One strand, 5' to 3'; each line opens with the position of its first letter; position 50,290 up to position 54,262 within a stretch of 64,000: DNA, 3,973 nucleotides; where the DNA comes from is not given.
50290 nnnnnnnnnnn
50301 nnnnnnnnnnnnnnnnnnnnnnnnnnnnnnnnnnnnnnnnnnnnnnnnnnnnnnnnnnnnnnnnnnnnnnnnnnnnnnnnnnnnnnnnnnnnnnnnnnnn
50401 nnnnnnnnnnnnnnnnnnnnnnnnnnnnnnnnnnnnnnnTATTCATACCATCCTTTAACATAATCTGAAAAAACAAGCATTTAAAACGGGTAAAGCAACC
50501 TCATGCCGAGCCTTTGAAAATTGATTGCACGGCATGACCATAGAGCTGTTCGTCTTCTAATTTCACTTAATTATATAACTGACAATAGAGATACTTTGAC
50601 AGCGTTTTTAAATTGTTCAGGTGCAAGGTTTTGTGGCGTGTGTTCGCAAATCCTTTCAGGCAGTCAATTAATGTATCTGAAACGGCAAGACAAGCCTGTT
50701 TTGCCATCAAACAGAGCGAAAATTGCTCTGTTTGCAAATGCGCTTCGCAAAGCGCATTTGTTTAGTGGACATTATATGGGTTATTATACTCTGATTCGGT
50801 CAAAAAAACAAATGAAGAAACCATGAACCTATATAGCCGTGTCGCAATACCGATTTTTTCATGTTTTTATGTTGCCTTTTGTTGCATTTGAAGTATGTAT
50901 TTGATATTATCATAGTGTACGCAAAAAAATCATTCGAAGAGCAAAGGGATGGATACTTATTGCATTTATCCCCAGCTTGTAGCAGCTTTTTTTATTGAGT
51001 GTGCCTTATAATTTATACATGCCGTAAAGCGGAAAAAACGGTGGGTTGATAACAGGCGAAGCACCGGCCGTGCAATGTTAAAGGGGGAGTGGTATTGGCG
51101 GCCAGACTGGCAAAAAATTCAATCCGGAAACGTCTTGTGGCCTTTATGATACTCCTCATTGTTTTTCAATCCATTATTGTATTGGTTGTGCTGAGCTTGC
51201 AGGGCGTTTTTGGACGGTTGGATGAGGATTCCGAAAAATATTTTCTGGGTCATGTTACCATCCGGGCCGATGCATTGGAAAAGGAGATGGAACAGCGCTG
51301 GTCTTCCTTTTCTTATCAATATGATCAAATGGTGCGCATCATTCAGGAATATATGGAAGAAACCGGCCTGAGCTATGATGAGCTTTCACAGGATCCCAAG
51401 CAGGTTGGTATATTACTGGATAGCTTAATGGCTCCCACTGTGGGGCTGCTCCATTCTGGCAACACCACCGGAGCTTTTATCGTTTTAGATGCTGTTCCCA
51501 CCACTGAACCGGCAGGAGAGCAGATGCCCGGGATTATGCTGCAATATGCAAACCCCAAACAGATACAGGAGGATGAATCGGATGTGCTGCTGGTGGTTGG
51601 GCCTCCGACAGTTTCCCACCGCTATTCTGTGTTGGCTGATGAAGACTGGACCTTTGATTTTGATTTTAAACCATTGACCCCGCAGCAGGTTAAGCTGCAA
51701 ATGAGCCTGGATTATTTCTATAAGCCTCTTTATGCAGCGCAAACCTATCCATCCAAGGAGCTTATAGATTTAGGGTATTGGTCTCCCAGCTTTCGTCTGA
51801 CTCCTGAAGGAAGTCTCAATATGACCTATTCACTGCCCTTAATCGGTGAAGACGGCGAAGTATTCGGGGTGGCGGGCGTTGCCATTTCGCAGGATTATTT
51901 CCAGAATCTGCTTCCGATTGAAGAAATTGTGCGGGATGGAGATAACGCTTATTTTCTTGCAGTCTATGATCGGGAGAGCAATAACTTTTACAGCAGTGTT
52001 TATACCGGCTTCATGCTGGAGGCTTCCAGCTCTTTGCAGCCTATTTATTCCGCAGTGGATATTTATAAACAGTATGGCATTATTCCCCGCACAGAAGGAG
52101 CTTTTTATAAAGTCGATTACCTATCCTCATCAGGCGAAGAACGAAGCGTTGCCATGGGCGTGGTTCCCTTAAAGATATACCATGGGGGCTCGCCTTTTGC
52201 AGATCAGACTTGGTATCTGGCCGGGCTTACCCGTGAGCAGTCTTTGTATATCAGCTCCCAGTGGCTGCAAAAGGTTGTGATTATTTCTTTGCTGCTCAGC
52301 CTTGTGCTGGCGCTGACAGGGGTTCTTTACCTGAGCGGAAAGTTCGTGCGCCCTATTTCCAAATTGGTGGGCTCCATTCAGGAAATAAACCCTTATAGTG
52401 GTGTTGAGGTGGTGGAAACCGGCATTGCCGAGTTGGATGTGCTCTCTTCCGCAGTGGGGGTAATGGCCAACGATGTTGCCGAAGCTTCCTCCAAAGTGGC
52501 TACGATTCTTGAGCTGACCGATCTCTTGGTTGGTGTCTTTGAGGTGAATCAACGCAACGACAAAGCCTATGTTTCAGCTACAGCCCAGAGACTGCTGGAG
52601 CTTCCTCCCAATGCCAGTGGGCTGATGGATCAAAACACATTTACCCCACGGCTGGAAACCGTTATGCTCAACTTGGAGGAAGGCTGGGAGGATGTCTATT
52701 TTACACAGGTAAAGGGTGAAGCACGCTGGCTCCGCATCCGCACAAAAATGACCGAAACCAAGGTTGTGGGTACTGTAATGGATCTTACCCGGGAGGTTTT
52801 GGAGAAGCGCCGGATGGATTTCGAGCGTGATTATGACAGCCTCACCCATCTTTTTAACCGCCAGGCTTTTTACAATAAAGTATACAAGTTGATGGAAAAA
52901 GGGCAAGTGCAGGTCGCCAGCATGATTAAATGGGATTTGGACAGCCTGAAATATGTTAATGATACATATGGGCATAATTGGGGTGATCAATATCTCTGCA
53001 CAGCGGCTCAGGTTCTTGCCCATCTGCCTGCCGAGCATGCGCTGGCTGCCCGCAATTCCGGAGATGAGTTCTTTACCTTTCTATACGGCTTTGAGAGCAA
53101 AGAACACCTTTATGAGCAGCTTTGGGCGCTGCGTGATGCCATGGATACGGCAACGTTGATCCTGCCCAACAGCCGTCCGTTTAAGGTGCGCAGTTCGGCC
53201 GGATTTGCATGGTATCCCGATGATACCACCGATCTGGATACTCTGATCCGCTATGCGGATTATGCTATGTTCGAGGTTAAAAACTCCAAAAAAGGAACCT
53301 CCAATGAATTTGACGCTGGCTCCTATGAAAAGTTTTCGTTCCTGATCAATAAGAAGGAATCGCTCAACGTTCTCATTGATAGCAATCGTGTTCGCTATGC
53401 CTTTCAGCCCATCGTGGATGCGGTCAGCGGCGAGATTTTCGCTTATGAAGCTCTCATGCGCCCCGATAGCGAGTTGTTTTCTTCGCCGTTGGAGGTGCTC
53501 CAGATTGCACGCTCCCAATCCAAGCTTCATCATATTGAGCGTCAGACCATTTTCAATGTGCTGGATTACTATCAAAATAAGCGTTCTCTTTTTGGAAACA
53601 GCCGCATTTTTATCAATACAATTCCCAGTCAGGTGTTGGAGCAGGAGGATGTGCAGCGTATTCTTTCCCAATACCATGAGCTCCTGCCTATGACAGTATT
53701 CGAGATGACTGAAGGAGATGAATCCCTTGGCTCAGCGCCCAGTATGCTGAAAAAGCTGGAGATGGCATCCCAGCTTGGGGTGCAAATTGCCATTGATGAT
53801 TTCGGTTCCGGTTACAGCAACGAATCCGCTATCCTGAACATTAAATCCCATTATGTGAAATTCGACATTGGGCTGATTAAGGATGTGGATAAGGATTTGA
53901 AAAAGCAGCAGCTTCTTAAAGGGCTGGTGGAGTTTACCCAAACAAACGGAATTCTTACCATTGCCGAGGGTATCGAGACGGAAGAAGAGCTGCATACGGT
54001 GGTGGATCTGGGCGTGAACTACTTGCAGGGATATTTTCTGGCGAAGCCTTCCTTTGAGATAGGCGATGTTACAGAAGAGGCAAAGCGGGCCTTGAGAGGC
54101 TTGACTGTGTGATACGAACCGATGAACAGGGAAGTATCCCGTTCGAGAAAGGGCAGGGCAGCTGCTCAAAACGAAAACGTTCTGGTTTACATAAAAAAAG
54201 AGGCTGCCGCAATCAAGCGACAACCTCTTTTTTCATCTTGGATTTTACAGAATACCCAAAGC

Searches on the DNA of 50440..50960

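Call 11: search_rna_families(source=window, start=50440, end=50960, threshold=evalue, max_evalue=10)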
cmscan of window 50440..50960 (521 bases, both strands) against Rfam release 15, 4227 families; matches with E-value up to 10: 7.
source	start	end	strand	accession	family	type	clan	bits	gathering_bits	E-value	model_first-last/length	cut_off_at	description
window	50769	50902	-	RF01577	RNase_P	Gene; ribozyme;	CL00002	15.6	100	4.7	35-188/626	no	Plasmodium RNase_P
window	50575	50630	-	RF03432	mir-7331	Gene; miRNA;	-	14.9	100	4.3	1-68/68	no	mir-7331 microRNA precursor family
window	50501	50537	-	RF03208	mir-1781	Gene; miRNA;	-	14.6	68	9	25-62/86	no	mir-1781 microRNA precursor family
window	50735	50818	-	RF02503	Atu_C9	Gene; sRNA;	-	10.1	40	2.3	89-192/192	no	Rhizobiales sRNA Atu_C9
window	50707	50735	-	RF02687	RAGATH-8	Gene; sRNA;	-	9.8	86.7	3.2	1-276/276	no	RAGATH-8 RNA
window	50572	50658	+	RF01472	rli40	Gene; sRNA;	-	9.5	100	7.7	1-263/263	no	Listeria sRNA rli40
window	50703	50761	+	RF01472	rli40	Gene; sRNA;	-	9.1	100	9.9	1-263/263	no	Listeria sRNA rli40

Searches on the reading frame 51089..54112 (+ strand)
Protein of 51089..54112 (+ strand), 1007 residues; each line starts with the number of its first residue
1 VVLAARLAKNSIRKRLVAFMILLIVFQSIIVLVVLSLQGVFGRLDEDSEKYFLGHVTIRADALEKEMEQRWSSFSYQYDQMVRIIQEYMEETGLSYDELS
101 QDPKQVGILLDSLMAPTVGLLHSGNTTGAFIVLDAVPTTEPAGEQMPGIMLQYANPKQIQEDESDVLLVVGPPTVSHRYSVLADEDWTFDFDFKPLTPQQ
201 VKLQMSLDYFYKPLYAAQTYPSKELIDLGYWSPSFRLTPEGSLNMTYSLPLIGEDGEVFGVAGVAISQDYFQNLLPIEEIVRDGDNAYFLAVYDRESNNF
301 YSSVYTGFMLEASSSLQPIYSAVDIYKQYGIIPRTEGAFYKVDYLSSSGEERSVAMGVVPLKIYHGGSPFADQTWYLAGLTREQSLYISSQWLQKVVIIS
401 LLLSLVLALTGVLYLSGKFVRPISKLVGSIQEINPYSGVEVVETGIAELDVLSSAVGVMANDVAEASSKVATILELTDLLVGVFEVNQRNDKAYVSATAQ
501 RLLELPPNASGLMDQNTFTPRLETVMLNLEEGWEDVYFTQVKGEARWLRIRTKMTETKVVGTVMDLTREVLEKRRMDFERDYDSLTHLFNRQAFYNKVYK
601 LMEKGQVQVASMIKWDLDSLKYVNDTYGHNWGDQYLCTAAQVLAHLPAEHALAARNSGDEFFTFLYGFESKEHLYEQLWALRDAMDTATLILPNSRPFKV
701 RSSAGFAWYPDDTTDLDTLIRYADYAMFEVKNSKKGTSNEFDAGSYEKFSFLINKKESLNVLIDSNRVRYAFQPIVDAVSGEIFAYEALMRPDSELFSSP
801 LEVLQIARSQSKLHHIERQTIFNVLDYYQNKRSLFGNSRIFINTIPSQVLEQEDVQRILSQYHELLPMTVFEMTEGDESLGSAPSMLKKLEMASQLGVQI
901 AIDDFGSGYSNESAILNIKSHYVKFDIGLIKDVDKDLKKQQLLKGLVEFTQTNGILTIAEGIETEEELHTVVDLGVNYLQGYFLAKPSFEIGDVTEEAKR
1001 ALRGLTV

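Call 45: search_protein_families(library=pfam, proteins=[window:51089-54112:+], max_evalue=0.00001)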
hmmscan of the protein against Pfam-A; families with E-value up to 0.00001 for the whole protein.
window:51089-54112:+ (1007 aa): 2 families
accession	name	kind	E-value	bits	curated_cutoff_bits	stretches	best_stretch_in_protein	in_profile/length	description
PF00563.25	EAL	-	3.4e-46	158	31.3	1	758-987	3-236/236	EAL domain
PF00990.26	GGDEF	-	7.2e-27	94.6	23.8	1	581-735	2-159/161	Diguanylate cyclase, GGDEF domain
